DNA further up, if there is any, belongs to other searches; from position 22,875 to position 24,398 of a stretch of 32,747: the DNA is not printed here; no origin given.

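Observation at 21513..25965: Five tightly coupled genes (NUDIX, Gfo/Idh/MocA oxidoreductase, radical SAM, GT9 heptosyltransferase, stand-alone heptose-1-P adenylyltransferase): a candidate novel modified-heptose or nucleotide-sugar pathway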

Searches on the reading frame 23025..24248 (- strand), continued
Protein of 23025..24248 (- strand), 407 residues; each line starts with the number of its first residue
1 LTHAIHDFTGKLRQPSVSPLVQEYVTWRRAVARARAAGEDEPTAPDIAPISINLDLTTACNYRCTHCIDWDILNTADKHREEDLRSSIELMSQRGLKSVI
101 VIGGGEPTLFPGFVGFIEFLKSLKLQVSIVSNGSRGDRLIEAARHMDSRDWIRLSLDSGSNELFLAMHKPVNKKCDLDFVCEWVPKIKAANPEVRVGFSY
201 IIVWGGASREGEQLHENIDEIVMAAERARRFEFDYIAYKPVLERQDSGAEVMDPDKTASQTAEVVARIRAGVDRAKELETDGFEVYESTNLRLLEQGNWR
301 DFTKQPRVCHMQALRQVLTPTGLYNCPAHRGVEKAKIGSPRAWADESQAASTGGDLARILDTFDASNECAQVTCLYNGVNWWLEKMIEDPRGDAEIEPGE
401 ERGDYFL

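Call 47: find_encoding_contigs(protein=P0140, flank=8000, max_places=3)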
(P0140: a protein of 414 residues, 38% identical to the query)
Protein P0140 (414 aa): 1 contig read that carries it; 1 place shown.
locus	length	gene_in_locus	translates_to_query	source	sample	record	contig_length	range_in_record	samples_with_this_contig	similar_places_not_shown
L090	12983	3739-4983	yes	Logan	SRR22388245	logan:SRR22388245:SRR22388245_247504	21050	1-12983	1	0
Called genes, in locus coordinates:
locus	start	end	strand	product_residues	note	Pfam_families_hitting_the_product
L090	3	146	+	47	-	?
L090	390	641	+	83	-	PF07927:HicA_toxin (weak)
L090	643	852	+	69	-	PF21748:UPF0150, PF15919:HicB_lk_antitox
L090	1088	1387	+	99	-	-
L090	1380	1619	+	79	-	PF07927:HicA_toxin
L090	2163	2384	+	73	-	-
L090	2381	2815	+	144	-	PF01850:PIN (weak), PF10130:PIN_2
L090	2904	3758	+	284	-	PF00202:Aminotran_3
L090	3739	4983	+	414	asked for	PF04055:Radical_SAM, PF13353:Fer4_12 (faint)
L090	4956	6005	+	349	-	PF01075:Glyco_transf_9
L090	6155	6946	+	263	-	PF13489:Methyltransf_23, PF07021:MetW, PF13847:Methyltransf_31, PF08241:Methyltransf_11, PF08242:Methyltransf_12, PF13649:Methyltransf_25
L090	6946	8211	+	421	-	PF00005:ABC_tran, PF13304:AAA_21 (faint), PF14524:Wzt_C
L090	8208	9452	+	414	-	PF04230:PS_pyruv_trans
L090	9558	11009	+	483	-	PF02310:B12-binding, PF04055:Radical_SAM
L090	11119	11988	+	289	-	PF03102:NeuB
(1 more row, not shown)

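Call 49: find_encoding_contigs(protein=P0148, flank=8000, max_places=3)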
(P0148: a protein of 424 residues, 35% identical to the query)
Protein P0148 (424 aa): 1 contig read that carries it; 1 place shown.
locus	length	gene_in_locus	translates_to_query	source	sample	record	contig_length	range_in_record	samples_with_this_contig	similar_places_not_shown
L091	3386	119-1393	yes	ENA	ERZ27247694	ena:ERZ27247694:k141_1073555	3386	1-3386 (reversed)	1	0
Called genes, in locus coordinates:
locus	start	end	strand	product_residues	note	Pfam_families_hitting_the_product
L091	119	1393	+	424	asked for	PF04055:Radical_SAM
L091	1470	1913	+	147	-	PF03412:Peptidase_C39, PF11814:DUF3335 (faint)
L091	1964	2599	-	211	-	PF01209:Ubie_methyltran, PF01135:PCMT, PF13489:Methyltransf_23, PF01728:FtsJ, PF13847:Methyltransf_31, PF08241:Methyltransf_11, PF08242:Methyltransf_12, PF13649:Methyltransf_25, +3 more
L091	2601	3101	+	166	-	PF02590:SPOUT_MTase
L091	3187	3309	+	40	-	-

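Call 50: find_encoding_contigs(protein=P0154, flank=8000, max_places=3)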
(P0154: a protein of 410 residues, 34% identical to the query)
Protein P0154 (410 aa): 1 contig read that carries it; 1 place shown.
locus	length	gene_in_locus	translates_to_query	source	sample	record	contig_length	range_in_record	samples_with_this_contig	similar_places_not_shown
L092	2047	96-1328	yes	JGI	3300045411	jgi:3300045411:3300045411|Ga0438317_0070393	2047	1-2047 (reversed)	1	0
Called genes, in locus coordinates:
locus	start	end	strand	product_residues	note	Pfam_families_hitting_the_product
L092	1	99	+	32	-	?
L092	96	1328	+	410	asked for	PF04055:Radical_SAM, PF13353:Fer4_12 (weak)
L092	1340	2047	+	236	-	?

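Call 53: search_protein_families(library=pfam, proteins=[P0127, P0130, P0139, P0133, P0151, P0121, P0125], max_evalue=0.01)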
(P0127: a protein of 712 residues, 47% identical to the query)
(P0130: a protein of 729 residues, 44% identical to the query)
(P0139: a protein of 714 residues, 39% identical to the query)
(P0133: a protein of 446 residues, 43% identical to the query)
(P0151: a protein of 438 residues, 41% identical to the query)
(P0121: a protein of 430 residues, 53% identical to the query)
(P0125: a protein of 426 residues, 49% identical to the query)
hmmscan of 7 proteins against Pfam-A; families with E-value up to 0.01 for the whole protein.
P0127 (712 aa): 3 families
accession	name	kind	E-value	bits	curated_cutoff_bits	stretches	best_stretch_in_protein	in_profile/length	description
PF01725.21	Ham1p_like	-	8.3e-59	199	22.5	1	11-199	1-184/186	Ham1 family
PF04055.27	Radical_SAM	-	9.8e-20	71.8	29.5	1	360-494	3-140/166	Radical SAM superfamily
PF13353.11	Fer4_12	-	0.002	18.9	22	1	362-445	13-99/137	4Fe-4S single cluster domain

P0130 (729 aa): 4 families
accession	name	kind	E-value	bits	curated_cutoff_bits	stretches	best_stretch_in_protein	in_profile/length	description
PF04055.27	Radical_SAM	-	8.4e-15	55.8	29.5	1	382-518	3-142/166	Radical SAM superfamily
PF01408.29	GFO_IDH_MocA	-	2.6e-13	51.1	24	1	5-121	1-111/120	Oxidoreductase family, NAD-binding Rossmann fold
PF13380.12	CoA_binding_2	-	0.00012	22.9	22.8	1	6-102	2-83/116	CoA binding domain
PF00702.32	Hydrolase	-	0.0041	18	26.4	0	427-509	91-167/191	haloacid dehalogenase-like hydrolase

P0139 (714 aa): 4 families
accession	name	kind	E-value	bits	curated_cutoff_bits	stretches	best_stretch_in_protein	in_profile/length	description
PF04055.27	Radical_SAM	-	2.4e-17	64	29.5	1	364-497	3-139/166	Radical SAM superfamily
PF01408.29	GFO_IDH_MocA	-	4.7e-17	63.2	24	1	2-131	2-119/120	Oxidoreductase family, NAD-binding Rossmann fold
PF13353.11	Fer4_12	-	0.0015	19.3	22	1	366-451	13-103/137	4Fe-4S single cluster domain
PF00702.32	Hydrolase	-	0.0035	18.2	26.4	0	409-455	91-136/191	haloacid dehalogenase-like hydrolase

P0133 (446 aa): 2 families
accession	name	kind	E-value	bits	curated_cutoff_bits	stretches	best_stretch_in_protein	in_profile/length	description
PF04055.27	Radical_SAM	-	1.9e-17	64.3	29.5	1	70-186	3-124/166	Radical SAM superfamily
PF13353.11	Fer4_12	-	0.0037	18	22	1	72-155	13-99/137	4Fe-4S single cluster domain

P0151 (438 aa): 1 family
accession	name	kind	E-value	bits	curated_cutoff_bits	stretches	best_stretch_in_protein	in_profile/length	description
PF04055.27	Radical_SAM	-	4.8e-12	46.8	29.5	1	67-179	3-115/166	Radical SAM superfamily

P0121 (430 aa): 3 families
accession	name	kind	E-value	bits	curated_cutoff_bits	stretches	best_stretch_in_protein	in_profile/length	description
PF04055.27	Radical_SAM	-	4.2e-14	53.5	29.5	1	79-201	3-128/166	Radical SAM superfamily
PF00702.32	Hydrolase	-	0.0019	19.1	26.4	1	125-173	92-139/191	haloacid dehalogenase-like hydrolase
PF02310.24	B12-binding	-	0.0063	16.8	32.1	0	104-136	64-97/121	B12 binding domain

P0125 (426 aa): 2 families
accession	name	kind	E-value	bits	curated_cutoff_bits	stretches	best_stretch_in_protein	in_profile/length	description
PF04055.27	Radical_SAM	-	2.3e-16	60.9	29.5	1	73-208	3-138/166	Radical SAM superfamily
PF00702.32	Hydrolase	-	0.0011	19.8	26.4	1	96-169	70-140/191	haloacid dehalogenase-like hydrolase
